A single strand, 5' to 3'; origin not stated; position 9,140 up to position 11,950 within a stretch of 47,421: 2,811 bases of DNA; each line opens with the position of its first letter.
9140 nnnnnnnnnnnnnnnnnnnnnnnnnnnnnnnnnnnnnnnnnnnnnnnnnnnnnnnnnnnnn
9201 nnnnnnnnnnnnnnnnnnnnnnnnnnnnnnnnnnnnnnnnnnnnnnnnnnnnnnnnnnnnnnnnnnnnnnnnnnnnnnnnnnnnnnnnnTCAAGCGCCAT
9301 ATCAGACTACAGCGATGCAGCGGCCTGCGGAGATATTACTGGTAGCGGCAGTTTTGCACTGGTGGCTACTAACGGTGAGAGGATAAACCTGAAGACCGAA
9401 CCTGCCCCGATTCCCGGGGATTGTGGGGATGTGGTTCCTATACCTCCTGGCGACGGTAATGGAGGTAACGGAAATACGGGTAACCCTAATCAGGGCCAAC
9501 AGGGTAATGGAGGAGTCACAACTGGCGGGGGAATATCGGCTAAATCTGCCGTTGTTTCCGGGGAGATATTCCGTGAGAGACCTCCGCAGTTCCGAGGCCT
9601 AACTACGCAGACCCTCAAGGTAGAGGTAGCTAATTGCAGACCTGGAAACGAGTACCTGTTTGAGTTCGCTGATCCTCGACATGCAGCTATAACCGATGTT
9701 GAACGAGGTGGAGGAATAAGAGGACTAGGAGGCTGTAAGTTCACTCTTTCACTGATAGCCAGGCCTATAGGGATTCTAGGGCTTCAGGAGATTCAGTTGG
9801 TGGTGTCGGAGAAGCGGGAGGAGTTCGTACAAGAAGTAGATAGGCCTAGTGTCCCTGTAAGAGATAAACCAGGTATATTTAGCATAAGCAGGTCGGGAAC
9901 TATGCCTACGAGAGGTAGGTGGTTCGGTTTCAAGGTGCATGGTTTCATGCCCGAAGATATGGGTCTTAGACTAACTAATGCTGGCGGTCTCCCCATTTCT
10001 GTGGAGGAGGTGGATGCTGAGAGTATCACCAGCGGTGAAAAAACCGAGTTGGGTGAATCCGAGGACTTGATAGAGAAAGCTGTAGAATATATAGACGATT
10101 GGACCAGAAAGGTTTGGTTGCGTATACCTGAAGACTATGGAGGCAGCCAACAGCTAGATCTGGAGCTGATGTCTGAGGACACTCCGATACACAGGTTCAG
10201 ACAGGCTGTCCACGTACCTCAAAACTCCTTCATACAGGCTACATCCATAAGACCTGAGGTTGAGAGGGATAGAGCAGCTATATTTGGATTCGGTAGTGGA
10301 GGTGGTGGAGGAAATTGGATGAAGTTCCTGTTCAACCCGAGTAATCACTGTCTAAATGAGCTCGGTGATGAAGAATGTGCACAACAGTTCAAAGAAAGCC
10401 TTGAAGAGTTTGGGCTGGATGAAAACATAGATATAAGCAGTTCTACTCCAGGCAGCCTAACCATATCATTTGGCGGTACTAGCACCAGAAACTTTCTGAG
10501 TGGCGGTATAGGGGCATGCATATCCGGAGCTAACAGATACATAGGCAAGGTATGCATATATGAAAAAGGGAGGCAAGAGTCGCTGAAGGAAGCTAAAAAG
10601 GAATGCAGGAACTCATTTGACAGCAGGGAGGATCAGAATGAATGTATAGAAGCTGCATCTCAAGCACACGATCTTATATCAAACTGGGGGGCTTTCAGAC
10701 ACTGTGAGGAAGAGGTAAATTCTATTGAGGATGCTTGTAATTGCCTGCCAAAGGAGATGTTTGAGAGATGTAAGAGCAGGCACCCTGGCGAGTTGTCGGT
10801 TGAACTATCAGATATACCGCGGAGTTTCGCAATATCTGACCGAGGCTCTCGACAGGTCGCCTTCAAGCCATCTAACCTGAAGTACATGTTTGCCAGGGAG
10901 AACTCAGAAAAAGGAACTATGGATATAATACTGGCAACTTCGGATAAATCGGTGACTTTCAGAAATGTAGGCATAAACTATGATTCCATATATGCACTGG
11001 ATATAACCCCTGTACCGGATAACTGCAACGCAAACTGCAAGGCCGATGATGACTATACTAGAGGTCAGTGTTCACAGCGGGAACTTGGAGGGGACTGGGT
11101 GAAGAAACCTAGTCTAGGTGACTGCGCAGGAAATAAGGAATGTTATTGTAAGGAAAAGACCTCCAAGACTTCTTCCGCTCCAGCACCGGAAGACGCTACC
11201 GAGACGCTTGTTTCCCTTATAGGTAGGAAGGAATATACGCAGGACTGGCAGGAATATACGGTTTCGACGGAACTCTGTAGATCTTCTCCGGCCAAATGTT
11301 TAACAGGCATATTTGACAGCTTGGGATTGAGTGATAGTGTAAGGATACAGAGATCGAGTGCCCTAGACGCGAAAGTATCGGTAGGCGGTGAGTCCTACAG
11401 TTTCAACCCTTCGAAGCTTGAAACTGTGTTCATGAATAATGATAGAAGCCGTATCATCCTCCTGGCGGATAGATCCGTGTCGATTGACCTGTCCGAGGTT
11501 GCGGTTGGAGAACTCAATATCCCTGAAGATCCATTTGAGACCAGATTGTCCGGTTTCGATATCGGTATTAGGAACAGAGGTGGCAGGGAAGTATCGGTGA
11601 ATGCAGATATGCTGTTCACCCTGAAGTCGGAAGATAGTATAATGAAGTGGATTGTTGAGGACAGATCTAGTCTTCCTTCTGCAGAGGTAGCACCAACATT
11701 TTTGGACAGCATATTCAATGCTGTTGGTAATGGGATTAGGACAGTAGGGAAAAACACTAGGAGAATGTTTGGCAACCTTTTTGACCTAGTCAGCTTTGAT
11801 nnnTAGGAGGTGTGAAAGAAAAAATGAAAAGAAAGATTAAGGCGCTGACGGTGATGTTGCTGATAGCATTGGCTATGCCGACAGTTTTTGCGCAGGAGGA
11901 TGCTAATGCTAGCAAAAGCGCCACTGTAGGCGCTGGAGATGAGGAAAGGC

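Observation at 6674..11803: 1709-aa protein with two different beta-propellers, an internal TM hairpin and a Cys-rich second ectodomain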

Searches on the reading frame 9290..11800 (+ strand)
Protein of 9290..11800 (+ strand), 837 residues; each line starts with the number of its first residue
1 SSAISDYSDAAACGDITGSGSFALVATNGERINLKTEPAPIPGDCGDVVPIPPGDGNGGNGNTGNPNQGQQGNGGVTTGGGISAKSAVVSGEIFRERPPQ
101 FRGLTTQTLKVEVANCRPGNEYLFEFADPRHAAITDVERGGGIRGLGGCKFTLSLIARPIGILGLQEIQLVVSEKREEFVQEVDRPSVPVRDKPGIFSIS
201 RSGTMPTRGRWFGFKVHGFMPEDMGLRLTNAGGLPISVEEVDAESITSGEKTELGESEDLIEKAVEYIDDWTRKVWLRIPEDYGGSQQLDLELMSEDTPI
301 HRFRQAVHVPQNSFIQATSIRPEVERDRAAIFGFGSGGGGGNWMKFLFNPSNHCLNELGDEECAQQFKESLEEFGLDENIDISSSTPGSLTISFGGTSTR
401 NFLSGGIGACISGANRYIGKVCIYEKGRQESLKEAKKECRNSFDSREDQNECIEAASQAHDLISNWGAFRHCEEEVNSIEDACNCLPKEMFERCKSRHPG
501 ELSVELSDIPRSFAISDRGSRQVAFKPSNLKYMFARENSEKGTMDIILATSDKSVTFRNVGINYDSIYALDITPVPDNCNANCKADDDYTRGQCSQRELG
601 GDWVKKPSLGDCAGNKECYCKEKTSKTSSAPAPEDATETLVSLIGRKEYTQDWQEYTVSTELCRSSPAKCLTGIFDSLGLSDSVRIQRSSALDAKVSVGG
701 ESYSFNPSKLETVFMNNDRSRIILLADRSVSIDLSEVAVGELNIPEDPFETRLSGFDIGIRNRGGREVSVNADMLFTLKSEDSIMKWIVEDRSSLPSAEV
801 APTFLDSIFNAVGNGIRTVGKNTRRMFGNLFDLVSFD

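Call 6: find_homologous_proteins(query=window:9290-11800:+)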
Query window:9290-11800:+: 8000 candidates shared short words with the query, none scored E <= 0.001.
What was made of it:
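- Tried and rejected: The word-index search found nothing (call 6).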

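Call 11: find_related_loci(query=window:9290-11800:+, collection=genome_contigs, flank=10000)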
Query window:9290-11800:+ (837 aa) in genome_contigs; peptide patterns used: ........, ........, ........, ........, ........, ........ (x = any residue, [..] = any of these).
34 stretches matched a pattern, but none encodes a relative of the query by tblastn (E <= 1e-3).

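Call 21: search_protein_representatives(protein=window:9290-11800:+)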
Query: 837 residues. Proteins with E-value up to 0.001 (for the whole library): 1; up to 1e-10: 1; up to 1e-30: 1. The best 1 are listed.
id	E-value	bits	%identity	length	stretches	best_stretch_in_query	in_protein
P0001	0.0e+00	1918.6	100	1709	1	1-837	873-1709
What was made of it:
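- On Any known family for the C half (aa 873-1709): phmmer against 1.84 billion representative proteins found only itself (call 21).
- Tried and rejected: The exhaustive phmmer search found only the protein itself (call 21).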

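Call 31: find_related_loci(query=window:9290-11800:+, collection=metagenome_contigs, flank=10000)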
Query window:9290-11800:+ (837 aa) in metagenome_contigs; peptide patterns used: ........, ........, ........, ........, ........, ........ (x = any residue, [..] = any of these).
50 stretches matched a pattern, but none encodes a relative of the query by tblastn (E <= 1e-3).

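Call 35: search_solved_structures(query=window:9290-11800:+, max_evalue=10)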
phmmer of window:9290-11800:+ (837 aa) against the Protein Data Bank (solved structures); distinct sequences matched with E-value up to 10: 6.
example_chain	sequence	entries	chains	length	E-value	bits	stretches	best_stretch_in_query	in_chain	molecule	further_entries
1v9h_A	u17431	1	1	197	0.077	14.4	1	193-241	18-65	Ribonuclease MC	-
1j1f_A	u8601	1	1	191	0.084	14.2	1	194-241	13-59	RIBONUCLEASE MC1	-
1j1g_A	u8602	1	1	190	0.084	14.2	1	194-241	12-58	Ribonuclease MC1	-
1ucg_A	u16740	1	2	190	0.085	14.2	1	194-241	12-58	Ribonuclease MC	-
1bk7_A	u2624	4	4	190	0.086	14.2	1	194-241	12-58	PROTEIN (RIBONUCLEASE MC1) | Ribonuclease MC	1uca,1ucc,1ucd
3uz5_A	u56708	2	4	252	0.89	10.8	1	674-760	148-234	Kemp eliminase KE59 R13 3/11H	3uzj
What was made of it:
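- On Any known family for the C half (aa 873-1709): PDB sequences gave no hit below E=0.07 (call 35).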

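Call 40: search_protein_families(library=phrogs, proteins=[window:9290-11800:+], max_evalue=0.1)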
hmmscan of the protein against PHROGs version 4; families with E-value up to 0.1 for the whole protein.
window:9290-11800:+ (837 aa): 0 families

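Call 42: predict_structure(protein=window:9290-11800:+)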
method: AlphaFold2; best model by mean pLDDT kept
length: 837 residues; sequences in the alignment: 1
mean_pLDDT: 36.5   pTM: 0.25
mean pLDDT of the five models: 36.5, 32.2, 31.2, 27.9, 27.2
residues with pLDDT >= 90: 0; 70-90: 0; 50-70: 93; < 50: 744
segments of 3 or more residues with pLDDT < 50: 1-358, 370-380, 384-427, 429-431, 461-477, 486-488, 493-495, 499-653, 682-684, 687-689, 691-694, 697-702, 719-722, 726-837
pLDDT, mean of each block of 10 residues (from residue 1): 28 25 27 27 26 25 28 29 34 37 41 43 39 24 31 37 41 36 29 40 35 38 37 33 30 29 31 28 31 28 29 29 28 34 35 44 52 43 46 40 34 32 38 55 54 51 45 45 50 49 36 34 39 38 38 34 27 26 27 25 28 30 29 31 39 53 57 56 48 48 52 51 45 29 28 35 36 30 35 39 39 34 36 34
secondary structure, 60 per line:
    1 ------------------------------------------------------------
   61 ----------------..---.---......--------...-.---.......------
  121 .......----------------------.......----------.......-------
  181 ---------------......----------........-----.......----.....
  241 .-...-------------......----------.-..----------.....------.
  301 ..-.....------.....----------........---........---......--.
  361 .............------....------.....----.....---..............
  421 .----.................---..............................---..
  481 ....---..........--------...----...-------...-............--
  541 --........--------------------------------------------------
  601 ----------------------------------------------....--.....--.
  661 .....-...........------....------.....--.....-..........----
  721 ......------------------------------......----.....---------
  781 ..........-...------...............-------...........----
elements in order (helices of 4 or more, strands of 3 or more residues): E86-91 E100-102 E108-114 E121-127 E150-156 E167-173 E196-201 E212-219 E225-231 E236-241 H259-264 E289-293 E315-319 E330-337 E341-348 H352-357 H360-373 E380-383 E390-394 H399-403 H407-421 H426-442 H446-475 H479-484 H488-497 E513-515 E523-525 E530-538 E543-550 E647-650 E653-657 H660-665 H667-677 E684-687 E694-698 E701-705 E710-716 E721-726 E757-762 E767-771 H781-790 H801-815 H823-833
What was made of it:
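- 9275..9538 (+): Acidic start of the second part with one Cys pair (C885, C917), a Pro-rich stretch, and a G/N/Q linker (about aa 924-953). AF2 predicts no secondary structure here (call 42).
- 9539..10318 (+): Beta-rich region of the C half (aa 956-1215), 2 Cys (C988, C1021); ends in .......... Secondary structure from low-confidence AF2 models only (call 42).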

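Call 66: find_related_loci(query=window:9290-11800:+, collection=viral_contigs, flank=5000)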
Query window:9290-11800:+ (837 aa) in viral_contigs; peptide patterns used: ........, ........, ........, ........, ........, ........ (x = any residue, [..] = any of these).
5 stretches matched a pattern, but none encodes a relative of the query by tblastn (E <= 1e-3).

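Call 68: search_dna_similar(query=window:9290-11800:+, collection=phages, mode=protein, max_evalue=0.001, max_rows=5)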
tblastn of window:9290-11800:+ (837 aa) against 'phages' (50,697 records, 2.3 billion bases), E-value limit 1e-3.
No match.

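Call 69: search_dna_similar(query=window:9290-11800:+, collection=plasmids, mode=protein, max_evalue=0.001, max_rows=5)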
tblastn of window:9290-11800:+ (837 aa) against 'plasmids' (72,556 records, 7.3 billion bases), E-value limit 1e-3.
No match.
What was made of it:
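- On Any known family for the C half (aa 873-1709): GTDB genomes, JGI metagenomes, IMG/VR, phages and plasmids gave nothing (calls 11, 31, 66, 68, 69).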

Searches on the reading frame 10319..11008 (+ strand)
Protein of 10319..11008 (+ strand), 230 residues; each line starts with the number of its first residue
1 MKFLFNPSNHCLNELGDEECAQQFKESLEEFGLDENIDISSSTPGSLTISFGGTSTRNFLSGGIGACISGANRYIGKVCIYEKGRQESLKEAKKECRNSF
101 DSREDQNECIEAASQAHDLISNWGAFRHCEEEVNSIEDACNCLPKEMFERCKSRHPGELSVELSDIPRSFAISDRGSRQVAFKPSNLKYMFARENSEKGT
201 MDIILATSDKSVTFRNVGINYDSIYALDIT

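Call 57: search_protein_families(library=pfam, proteins=[window:10319-11008:+], max_evalue=5)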
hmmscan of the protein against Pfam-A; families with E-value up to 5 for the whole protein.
window:10319-11008:+ (230 aa): 1 family
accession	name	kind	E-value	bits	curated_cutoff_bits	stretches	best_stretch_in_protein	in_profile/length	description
PF12128.14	DUF3584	-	0.16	9.8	31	1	82-152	274-343/1191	Protein of unknown function (DUF3584)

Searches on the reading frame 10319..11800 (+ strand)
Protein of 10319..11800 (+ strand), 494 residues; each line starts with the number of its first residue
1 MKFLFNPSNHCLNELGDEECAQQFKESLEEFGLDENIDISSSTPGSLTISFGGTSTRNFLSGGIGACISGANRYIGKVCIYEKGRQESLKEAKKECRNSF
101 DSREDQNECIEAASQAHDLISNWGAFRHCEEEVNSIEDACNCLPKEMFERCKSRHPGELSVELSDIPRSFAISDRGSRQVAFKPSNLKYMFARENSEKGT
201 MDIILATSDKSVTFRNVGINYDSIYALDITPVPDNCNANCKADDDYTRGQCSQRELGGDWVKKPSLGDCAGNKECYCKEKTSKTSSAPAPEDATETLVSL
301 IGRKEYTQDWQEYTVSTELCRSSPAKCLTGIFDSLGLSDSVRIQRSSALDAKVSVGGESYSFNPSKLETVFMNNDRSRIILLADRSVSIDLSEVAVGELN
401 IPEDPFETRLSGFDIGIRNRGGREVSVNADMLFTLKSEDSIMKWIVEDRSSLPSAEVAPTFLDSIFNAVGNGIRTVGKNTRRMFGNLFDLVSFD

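Call 56: predict_structure(protein=window:10319-11800:+)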
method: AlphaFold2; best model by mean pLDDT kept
length: 494 residues; sequences in the alignment: 1
mean_pLDDT: 40.5   pTM: 0.24
mean pLDDT of the five models: 40.5, 39.4, 36.9, 36.8, 35.4
residues with pLDDT >= 90: 0; 70-90: 1; 50-70: 110; < 50: 383
segments of 3 or more residues with pLDDT < 50: 1-15, 30-33, 45-47, 52-84, 124-135, 142-148, 156-310, 339-341, 344-346, 354-359, 369-373, 375-494
pLDDT, mean of each block of 10 residues (from residue 1): 42 53 54 52 52 38 35 34 47 57 59 52 47 46 49 44 33 36 39 40 40 37 28 32 31 31 29 31 28 26 35 57 61 54 50 48 53 47 37 24 24 33 29 28 36 38 38 35 37 34
secondary structure, 60 per line:
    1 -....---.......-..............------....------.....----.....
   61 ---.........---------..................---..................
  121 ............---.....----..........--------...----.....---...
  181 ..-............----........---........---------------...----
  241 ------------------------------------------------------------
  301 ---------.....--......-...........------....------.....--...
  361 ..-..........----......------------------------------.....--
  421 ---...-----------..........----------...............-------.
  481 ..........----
elements in order: E2-5 H9-15 H17-30 E37-40 E47-51 H56-60 H64-72 H82-99 H103-132 H136-140 H145-154 E170-174 E178-182 E187-195 E200-207 E211-218 E310-314 H317-322 H324-334 E341-344 E351-355 E358-362 E367-373 E378-383 E414-418 E424-426 H438-447 H458-472 H480-490
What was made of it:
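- Tried and rejected: Two single-sequence AF2 runs, on aa 873-1709 and aa 1216-1709, gave pLDDT 36.5 and 40.5 (calls 42, 56).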

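Call 59: fold_search(model_id=the predicted structure, library=pdb)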
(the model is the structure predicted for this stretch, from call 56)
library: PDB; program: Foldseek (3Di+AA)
matches with E <= 10: 257; with E <= 0.001: 0
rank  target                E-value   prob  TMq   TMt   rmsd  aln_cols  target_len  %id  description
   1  4ccv_A                5.4e-01  0.14  0.06  0.19  15.0        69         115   20  Crystal structure of histidine-rich glycoprotein N2 domain reveals redox activity at an interdomain disulfide bridge:  (released 2014-02-19)
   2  1is1                  6.4e-01  0.16  0.08  0.19  18.3       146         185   12  Crystal structure of ribosome recycling factor from Vibrio parahaemolyticus (released 2003-06-17)
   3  4tkn_C                9.3e-01  0.04  0.07  0.12  20.8       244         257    9  Structure of the SNX17 FERM domain bound to the second NPxF motif of KRIT1 (released 2014-07-30)
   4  6eri_Az               9.8e-01  0.18  0.10  0.22  20.7       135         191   11  Structure of the chloroplast ribosome with chl-RRF and hibernation-promoting factor (released 2018-04-18)
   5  4kb2                  1.3e+00  0.13  0.09  0.20  18.0       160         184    8  Crystal structure of ribosome recycling factor mutant R109A from Mycobacterium tuberculosis (released 2014-03-12)
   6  7wtb_A                1.3e+00  0.11  0.06  0.03  15.3       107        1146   12  Cryo-EM structure of human pyruvate carboxylase with acetyl-CoA (released 2022-11-09)
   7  9exk                  1.3e+00  0.08  0.12  0.07  18.0       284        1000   12  Scalable protein design using hallucination in a relaxed sequence space (released 2024-10-16)
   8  4tkn_B                1.3e+00  0.04  0.07  0.13  20.7       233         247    9  Structure of the SNX17 FERM domain bound to the second NPxF motif of KRIT1 (released 2014-07-30)
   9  5nxh_A                1.3e+00  0.02  0.06  0.05  27.6       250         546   13  Crystal structure of the carboxy-terminal region of the bacteriophage T4 proximal long tail fibre protein gp34, residu (released 2017-07-12)
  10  6x0i_B                1.5e+00  0.03  0.07  0.08  15.3       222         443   10  Structure of oxidized SidA ornithine hydroxylase with the FAD "in" and complexed with NADP (released 2020-08-05)
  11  8rk3_G                1.6e+00  0.13  0.08  0.12   6.7        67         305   21  Bacteriophage JBD30 baseplate - composite structure (released 2024-08-14)
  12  7jvl_C                1.6e+00  0.03  0.07  0.08  15.3       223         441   10  Structure of the M101A variant of the SidA ornithine hydroxylase complexed with NADP and the FAD in the "out" conforma (released 2020-12-02)
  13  9p6i_G                1.7e+00  0.05  0.06  0.14  19.2        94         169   20  Crystal Structure of the Histidine Kinase VC2136 from Vibrio cholerae serotype O1 (released 2025-08-20)
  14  9p6i_E                1.9e+00  0.06  0.06  0.14  18.6       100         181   18  Crystal Structure of the Histidine Kinase VC2136 from Vibrio cholerae serotype O1 (released 2025-08-20)
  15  9a5g_A                2.0e+00  0.11  0.07  0.18  20.8       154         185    9  Integrative model of RRF-YTWF by crosslinking MS and deep learning (released 2024-09-18)
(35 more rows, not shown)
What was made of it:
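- On Any known family for the C half (aa 873-1709): Foldseek on a low-confidence model gave 0 hits at E<=0.001 (call 59).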

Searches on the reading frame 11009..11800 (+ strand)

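Call 57: search_protein_families(library=pfam, proteins=[window:11009-11800:+], max_evalue=5)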
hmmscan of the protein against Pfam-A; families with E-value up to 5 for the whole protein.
window:11009-11800:+ (264 aa): 1 family
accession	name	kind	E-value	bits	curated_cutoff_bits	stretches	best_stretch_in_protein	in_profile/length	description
PF01097.24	Defensin_2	-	2.1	8.7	20.4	1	6-24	11-28/34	Arthropod defensin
